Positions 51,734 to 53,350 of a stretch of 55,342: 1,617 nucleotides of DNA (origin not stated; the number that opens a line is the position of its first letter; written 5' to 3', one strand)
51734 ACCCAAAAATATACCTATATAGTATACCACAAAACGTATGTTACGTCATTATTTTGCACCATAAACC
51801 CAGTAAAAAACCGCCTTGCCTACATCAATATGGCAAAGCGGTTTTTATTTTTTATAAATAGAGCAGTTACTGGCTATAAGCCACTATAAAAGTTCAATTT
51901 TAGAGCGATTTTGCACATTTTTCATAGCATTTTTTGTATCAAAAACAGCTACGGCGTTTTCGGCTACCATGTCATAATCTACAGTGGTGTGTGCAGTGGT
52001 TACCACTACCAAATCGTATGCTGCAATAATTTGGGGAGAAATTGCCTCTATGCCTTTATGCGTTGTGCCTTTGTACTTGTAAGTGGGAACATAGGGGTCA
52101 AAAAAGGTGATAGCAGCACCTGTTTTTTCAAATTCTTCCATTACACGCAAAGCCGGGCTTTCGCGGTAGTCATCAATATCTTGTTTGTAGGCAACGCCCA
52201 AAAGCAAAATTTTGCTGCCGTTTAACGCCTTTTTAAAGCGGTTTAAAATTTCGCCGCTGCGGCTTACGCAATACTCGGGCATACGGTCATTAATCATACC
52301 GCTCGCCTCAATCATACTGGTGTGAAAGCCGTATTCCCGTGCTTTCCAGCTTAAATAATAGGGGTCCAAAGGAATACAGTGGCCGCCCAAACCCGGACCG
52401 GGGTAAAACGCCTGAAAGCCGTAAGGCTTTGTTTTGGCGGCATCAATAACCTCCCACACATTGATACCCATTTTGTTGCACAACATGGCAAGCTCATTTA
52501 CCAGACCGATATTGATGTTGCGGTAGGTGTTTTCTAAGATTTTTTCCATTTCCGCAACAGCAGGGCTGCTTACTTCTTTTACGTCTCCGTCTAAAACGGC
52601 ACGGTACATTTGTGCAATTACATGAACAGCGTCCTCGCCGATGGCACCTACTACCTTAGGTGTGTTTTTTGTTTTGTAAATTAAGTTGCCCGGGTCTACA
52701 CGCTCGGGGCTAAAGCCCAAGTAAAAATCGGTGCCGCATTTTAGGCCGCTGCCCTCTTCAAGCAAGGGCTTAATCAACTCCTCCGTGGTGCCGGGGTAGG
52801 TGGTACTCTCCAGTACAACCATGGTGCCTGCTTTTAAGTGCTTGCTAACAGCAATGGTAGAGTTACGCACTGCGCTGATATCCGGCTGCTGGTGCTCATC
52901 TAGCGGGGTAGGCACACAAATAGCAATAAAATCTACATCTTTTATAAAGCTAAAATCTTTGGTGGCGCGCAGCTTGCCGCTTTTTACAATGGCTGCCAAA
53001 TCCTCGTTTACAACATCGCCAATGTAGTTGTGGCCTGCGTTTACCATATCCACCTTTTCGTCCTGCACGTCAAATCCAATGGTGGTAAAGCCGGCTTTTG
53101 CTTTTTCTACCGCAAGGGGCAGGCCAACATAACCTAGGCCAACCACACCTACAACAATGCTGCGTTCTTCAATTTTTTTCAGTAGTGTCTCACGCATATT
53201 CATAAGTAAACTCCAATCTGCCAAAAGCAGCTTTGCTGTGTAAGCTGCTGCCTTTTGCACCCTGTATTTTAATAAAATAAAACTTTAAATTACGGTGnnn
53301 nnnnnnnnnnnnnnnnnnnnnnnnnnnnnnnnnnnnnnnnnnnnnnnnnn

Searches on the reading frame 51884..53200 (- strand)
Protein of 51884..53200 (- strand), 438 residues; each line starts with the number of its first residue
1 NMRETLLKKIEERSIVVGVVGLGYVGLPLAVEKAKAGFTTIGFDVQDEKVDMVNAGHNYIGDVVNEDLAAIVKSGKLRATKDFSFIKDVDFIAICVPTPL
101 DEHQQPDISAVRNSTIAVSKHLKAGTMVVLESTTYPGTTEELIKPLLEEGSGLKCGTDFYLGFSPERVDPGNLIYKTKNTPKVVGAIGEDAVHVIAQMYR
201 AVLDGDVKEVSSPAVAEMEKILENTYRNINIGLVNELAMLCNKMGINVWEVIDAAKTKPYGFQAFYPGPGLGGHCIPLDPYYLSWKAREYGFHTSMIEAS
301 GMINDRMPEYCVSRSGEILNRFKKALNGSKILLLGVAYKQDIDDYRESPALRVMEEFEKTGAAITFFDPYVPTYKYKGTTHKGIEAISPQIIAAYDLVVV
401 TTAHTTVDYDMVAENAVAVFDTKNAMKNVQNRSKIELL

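Call 5: search_protein_families(library=pfam, proteins=[window:51884-53200:-], max_evalue=0.01)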
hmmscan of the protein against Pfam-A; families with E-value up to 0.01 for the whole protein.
window:51884-53200:- (438 aa): 4 families
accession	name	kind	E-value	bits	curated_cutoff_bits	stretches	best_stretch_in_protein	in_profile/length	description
PF03721.20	UDPG_MGDP_dh_N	-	1.7e-39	135.8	27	1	17-190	3-178/187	UDP-glucose/GDP-mannose dehydrogenase family, NAD binding domain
PF00984.24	UDPG_MGDP_dh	-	4.2e-33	113.8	25.4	1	215-305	2-93/94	UDP-glucose/GDP-mannose dehydrogenase family, central domain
PF03720.21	UDPG_MGDP_dh_C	-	2e-19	70.3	30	1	332-427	1-102/103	UDP-glucose/GDP-mannose dehydrogenase family, UDP binding domain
PF03446.21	NAD_binding_2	-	3.6e-09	37.3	21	1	17-150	2-111/161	NAD binding domain of 6-phosphogluconate dehydrogenase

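Call 6: search_protein_families(library=ncbifam, proteins=[window:51884-53200:-], max_evalue=0.01)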
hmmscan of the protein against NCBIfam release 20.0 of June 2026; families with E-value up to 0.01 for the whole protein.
window:51884-53200:- (438 aa): 11 families
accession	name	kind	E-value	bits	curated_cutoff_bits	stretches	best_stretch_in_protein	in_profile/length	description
TIGR03026.1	NDP-sugDHase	subfamily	1.9e-125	418.8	189.8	1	17-424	3-413/413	nucleotide sugar dehydrogenase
NF040825.1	UDPMaNacDH_Arch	equivalog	7.6e-87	291.9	750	1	17-406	3-376/418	UDP-N-acetyl-D-mannosamine dehydrogenase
NF011729.0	PRK15182.1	equivalog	2.4e-71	240.8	592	1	15-414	7-397/425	Vi polysaccharide biosynthesis UDP-N-acetylglucosamine C-6 dehydrogenase TviB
NF008286.0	PRK11064.1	equivalog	4.6e-71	239.6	459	1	17-408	6-400/420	UDP-N-acetyl-D-mannosamine dehydrogenase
NF041297.1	UDPGDh_AglM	equivalog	3.5e-55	187.6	670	1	17-371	3-359/429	UDP-glucose 6-dehydrogenase AglM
NF047673.2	TeichurnBiosyTuaD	equivalog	1.8e-39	136.2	700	1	17-371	4-353/439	UDP-glucose 6-dehydrogenase TuaD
NF011631.0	PRK15057.1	equivalog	7.7e-13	48.3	757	1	17-307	3-287/388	UDP-glucose 6-dehydrogenase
NF043037.1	ThreonDh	equivalog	1.3e-05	24.8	350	1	16-56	4-45/297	L-threonate dehydrogenase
NF012005.0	PRK15461.1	equivalog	5.9e-05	22.4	348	0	52-182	20-142/298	sulfolactaldehyde 3-reductase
TIGR01505.1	tartro_sem_red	equivalog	0.00049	19.4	340.75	1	17-72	2-53/291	2-hydroxy-3-oxopropionate reductase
TIGR01692.1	HIBADH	equivalog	0.0072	15.7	291.6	0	20-57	2-40/288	3-hydroxyisobutyrate dehydrogenase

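Call 64: search_solved_structures(query=window:51884-53200:-, max_evalue=1e-30)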
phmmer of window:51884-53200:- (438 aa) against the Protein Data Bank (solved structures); distinct sequences matched with E-value up to 1e-30: 7.
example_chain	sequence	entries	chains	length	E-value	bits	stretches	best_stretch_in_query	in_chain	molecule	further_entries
4r16_A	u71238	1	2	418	4.8e-71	242.8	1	17-404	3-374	418aa long hypothetical UDP-N-acetyl-D-mannosaminuronic acid dehydrogenase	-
3ojl_A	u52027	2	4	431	1.7e-66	227.8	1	18-427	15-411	Cap5O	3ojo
3g79_A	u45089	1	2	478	6.5e-65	222.7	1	8-405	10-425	NDP-N-acetyl-D-galactosaminuronic acid dehydrogenase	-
4xr9_A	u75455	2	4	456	3.9e-50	174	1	15-371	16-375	CalS8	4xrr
3vtf_A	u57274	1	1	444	3.8e-35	124.6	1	17-372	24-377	UDP-glucose 6-dehydrogenase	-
3gg2_A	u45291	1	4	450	7.4e-35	123.6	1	14-371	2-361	Sugar dehydrogenase, UDP-glucose/GDP-mannose dehydrogenase family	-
1mfz_A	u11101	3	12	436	5.8e-34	120.7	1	17-393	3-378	GDP-mannose 6-dehydrogenase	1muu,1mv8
